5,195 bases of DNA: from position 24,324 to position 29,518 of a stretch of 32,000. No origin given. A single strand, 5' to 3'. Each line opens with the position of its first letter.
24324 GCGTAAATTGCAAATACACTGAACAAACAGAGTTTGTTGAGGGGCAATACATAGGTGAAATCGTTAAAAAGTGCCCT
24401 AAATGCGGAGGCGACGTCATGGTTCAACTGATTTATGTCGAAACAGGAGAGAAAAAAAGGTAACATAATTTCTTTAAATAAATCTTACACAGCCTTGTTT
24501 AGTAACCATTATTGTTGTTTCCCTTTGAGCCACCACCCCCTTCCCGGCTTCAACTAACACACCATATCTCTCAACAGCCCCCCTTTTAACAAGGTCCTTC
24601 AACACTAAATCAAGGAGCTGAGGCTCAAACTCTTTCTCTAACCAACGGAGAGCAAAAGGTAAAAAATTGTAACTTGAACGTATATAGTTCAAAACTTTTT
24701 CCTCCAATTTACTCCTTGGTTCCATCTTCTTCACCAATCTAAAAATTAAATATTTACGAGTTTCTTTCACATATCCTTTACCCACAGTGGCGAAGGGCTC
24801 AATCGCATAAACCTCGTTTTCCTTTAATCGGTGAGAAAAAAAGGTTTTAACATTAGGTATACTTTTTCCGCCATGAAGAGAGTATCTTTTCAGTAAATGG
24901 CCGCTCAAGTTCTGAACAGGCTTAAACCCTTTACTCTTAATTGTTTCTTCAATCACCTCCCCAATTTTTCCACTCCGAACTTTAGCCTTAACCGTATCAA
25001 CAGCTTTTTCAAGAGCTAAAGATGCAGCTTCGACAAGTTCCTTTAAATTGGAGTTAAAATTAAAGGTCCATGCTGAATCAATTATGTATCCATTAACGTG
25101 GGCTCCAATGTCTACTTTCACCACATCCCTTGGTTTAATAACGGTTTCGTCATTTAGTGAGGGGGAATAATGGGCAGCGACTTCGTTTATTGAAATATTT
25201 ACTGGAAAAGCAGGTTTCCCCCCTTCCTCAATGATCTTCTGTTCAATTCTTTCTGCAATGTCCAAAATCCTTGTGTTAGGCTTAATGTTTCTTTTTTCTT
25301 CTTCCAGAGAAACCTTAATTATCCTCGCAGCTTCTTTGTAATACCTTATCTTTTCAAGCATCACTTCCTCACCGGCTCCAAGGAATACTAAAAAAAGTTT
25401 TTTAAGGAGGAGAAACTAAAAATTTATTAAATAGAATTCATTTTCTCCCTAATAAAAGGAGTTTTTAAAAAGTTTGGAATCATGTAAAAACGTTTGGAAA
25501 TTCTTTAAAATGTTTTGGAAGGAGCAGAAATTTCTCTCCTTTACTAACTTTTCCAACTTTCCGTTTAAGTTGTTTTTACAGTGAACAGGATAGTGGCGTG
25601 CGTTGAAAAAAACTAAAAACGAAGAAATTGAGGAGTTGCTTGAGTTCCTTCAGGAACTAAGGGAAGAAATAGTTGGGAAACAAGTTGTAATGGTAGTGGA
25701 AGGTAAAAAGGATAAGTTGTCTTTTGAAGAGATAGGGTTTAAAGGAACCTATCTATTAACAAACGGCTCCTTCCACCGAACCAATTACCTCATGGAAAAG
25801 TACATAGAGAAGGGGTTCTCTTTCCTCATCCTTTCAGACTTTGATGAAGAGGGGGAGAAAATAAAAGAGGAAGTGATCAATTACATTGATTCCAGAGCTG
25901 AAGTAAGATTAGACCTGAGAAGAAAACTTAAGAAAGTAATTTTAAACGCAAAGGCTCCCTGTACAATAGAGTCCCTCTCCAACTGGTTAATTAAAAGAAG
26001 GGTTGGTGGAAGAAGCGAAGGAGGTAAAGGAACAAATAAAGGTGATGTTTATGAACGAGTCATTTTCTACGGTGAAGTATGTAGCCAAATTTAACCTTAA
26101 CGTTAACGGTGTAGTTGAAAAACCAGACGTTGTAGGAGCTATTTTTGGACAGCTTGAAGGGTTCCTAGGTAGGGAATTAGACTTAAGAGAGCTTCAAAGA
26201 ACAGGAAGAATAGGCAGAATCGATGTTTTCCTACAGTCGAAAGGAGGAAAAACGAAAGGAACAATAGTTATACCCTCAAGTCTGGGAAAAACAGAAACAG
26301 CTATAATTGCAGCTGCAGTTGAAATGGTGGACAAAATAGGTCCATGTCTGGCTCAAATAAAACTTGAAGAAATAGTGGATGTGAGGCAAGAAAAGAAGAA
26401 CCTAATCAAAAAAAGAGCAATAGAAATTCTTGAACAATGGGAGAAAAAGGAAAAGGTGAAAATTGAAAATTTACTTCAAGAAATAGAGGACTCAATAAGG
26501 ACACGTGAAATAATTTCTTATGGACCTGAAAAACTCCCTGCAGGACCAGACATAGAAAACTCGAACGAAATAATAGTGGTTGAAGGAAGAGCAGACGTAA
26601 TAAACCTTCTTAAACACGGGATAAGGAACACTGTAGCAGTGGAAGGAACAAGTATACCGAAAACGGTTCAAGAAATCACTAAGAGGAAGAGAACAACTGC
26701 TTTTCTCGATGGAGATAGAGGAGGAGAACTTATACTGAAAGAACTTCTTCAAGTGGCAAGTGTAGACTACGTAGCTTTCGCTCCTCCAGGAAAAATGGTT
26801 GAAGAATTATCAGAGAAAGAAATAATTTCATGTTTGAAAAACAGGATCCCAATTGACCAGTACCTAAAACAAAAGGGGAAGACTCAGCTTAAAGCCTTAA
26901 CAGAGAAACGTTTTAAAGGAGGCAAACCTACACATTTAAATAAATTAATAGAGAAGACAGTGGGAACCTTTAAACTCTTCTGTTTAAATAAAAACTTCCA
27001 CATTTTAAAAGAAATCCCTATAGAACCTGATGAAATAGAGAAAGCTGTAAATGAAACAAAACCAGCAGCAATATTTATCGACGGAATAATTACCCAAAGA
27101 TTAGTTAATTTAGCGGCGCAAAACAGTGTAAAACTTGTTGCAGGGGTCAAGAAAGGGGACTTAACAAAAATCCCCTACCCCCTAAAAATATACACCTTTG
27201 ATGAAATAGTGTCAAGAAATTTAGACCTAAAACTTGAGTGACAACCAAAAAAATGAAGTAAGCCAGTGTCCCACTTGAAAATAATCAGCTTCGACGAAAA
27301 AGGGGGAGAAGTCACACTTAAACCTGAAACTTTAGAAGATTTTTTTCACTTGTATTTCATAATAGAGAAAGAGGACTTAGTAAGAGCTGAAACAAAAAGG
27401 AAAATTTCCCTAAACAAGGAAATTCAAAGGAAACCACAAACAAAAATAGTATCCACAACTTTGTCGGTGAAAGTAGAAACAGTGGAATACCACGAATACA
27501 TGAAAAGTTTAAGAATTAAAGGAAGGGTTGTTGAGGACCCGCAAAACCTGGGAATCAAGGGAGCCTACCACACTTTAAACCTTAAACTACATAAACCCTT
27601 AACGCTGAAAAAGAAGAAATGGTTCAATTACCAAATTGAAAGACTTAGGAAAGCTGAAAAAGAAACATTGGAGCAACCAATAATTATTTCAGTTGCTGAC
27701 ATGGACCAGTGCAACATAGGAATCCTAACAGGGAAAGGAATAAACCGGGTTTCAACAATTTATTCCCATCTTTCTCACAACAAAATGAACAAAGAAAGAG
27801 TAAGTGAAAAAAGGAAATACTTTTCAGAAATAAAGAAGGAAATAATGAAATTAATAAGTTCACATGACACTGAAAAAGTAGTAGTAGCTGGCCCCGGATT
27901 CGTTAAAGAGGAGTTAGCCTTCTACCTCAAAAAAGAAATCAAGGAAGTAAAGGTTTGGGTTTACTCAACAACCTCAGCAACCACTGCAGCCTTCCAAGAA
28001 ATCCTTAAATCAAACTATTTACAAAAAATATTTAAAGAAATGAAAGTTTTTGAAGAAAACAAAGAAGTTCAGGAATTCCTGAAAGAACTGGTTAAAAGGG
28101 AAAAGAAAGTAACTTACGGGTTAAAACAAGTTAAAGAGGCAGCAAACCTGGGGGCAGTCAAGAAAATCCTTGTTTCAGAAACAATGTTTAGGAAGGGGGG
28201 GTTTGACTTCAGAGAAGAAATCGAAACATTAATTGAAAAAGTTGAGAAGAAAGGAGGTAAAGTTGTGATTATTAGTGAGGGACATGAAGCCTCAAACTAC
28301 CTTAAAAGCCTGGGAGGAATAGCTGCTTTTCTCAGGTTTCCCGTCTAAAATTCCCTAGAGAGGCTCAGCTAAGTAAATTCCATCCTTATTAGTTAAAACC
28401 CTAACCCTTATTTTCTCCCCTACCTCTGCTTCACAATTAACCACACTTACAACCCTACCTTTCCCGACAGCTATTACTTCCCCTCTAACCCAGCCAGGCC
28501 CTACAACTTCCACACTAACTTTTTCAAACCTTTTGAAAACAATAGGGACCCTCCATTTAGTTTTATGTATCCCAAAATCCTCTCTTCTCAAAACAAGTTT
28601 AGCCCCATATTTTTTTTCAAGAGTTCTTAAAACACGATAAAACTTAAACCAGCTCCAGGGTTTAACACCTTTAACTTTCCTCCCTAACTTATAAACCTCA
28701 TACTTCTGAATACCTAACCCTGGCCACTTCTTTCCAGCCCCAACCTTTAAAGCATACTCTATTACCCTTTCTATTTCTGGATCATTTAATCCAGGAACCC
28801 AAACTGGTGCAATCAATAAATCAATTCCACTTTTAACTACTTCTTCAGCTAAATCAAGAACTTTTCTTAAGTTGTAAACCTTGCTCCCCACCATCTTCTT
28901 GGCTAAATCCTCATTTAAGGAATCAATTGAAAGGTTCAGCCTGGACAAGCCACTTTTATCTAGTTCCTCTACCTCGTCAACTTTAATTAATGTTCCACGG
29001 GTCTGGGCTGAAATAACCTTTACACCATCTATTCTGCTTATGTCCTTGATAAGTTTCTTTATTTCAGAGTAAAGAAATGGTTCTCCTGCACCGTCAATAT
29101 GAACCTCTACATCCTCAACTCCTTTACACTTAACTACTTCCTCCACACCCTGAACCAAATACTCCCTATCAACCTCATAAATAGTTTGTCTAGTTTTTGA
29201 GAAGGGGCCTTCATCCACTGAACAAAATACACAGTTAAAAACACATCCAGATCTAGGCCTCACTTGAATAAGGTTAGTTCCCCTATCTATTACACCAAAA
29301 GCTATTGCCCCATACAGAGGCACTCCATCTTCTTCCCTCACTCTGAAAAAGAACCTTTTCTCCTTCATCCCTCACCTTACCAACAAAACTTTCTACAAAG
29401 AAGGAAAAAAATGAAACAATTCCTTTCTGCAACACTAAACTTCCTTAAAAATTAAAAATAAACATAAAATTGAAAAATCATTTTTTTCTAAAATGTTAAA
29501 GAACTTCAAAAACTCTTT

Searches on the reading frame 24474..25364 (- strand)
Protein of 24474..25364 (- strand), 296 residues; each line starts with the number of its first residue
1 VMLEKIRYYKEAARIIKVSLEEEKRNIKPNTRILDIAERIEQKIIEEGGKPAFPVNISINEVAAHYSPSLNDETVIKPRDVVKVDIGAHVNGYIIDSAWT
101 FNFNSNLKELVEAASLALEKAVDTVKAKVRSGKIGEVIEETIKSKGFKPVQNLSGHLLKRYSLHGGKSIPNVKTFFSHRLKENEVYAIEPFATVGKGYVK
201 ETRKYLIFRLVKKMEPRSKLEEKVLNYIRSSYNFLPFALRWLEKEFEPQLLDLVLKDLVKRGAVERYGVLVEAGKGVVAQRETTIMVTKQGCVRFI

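Call 32: search_protein_families(library=ncbifam, proteins=[window:24474-25364:-], max_evalue=0.00001)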
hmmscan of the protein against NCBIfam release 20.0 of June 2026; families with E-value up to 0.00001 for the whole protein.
window:24474-25364:- (296 aa): 6 families
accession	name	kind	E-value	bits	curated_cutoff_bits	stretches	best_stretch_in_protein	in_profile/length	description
TIGR00501.1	met_pdase_II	equivalog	8.3e-94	314.4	222.65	1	5-292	4-290/295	type II methionyl aminopeptidase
TIGR00495.1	crvDNA_42K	hypoth_equivalog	1.4e-34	119.4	430.05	1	8-295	22-332/383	ErbB3-binding protein EBP1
TIGR00500.1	met_pdase_I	equivalog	2.5e-28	99.3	171.35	1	5-198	8-209/247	type I methionyl aminopeptidase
NF008970.0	PRK12318.1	equivalog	6.5e-14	51.9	267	1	49-196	100-248/291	methionyl aminopeptidase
NF009533.0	PRK12897.1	equivalog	5.5e-13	48.8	488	1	10-200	25-212/248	type I methionyl aminopeptidase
NF005583.0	PRK07281.1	equivalog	7.1e-08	32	445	1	89-196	129-239/286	methionyl aminopeptidase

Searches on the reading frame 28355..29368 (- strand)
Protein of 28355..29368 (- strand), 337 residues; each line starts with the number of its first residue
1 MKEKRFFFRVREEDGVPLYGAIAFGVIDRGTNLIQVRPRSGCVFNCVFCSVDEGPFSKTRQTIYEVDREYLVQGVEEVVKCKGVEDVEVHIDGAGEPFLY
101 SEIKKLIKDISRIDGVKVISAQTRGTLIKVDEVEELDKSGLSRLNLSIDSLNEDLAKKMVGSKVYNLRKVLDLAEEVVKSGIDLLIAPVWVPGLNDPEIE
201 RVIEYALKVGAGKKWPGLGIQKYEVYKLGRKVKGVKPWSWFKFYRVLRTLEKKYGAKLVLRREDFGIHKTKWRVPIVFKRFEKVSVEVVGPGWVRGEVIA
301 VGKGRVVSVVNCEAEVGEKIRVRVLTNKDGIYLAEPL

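Call 32: search_protein_families(library=ncbifam, proteins=[window:28355-29368:-], max_evalue=0.00001)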
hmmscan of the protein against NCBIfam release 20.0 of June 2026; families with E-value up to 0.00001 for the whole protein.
window:28355-29368:- (337 aa): 14 families
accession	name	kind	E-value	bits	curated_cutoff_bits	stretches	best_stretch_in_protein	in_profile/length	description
TIGR02666.1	moaA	equivalog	3.8e-20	72.1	284.05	1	41-209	19-183/336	GTP 3',8-cyclase MoaA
TIGR02668.1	moaA_archaeal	equivalog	1.1e-17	63.9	325.25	1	40-208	18-175/303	GTP 3',8-cyclase MoaA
NF001199.0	PRK00164.2-1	equivalog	1.2e-16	60.8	231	1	40-210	20-179/308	GTP 3',8-cyclase MoaA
NF045646.2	rSAM_Se_TrsS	equivalog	6.5e-12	44.7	490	1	32-253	88-294/441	radical SAM (seleno)protein TrsS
NF045702.1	rSAM_GDGT_ether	equivalog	2.5e-11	42.9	450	1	33-208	87-255/486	tetraether lipid synthase Tes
TIGR04303.1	GeoRSP_rSAM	equivalog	2.4e-10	40.5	400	1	42-246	15-203/325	GeoRSP system radical SAM/SPASM protein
NF033668.1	rSAM_PA0069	hypoth_equivalog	3.2e-09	36.3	360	1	127-212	160-247/348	PA0069 family radical SAM protein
NF050035.1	rSAM_WgK_link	exception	1e-08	34.6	650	1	33-161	10-129/367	radical SAM/SPASM peptide maturase WgkB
TIGR04055.1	rSAM_NirJ2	equivalog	1.4e-08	34.6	500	1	42-211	10-166/326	putative heme d1 biosynthesis radical SAM protein NirJ2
TIGR04317.1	W_rSAM_matur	equivalog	1.4e-08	34.2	380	1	37-176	9-142/349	tungsten cofactor oxidoreductase radical SAM maturase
TIGR02109.1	PQQ_syn_pqqE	equivalog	1.7e-08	33.8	381.35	1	42-212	17-175/358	pyrroloquinoline quinone biosynthesis protein PqqE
TIGR04311.1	rSAM_Geo_metal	subfamily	1.8e-07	30.5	400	1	89-173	52-138/423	radical SAM/SPASM family putative metalloenzyme maturase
NF038283.1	viperin_w_prok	equivalog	5.4e-07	29.1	180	1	42-159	12-125/281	viperin family antiviral radical SAM protein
TIGR03278.1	methan_mark_10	equivalog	5.9e-06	25.4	350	1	60-199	43-184/404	methyl coenzyme M reductase-arginine methyltransferase Mmp10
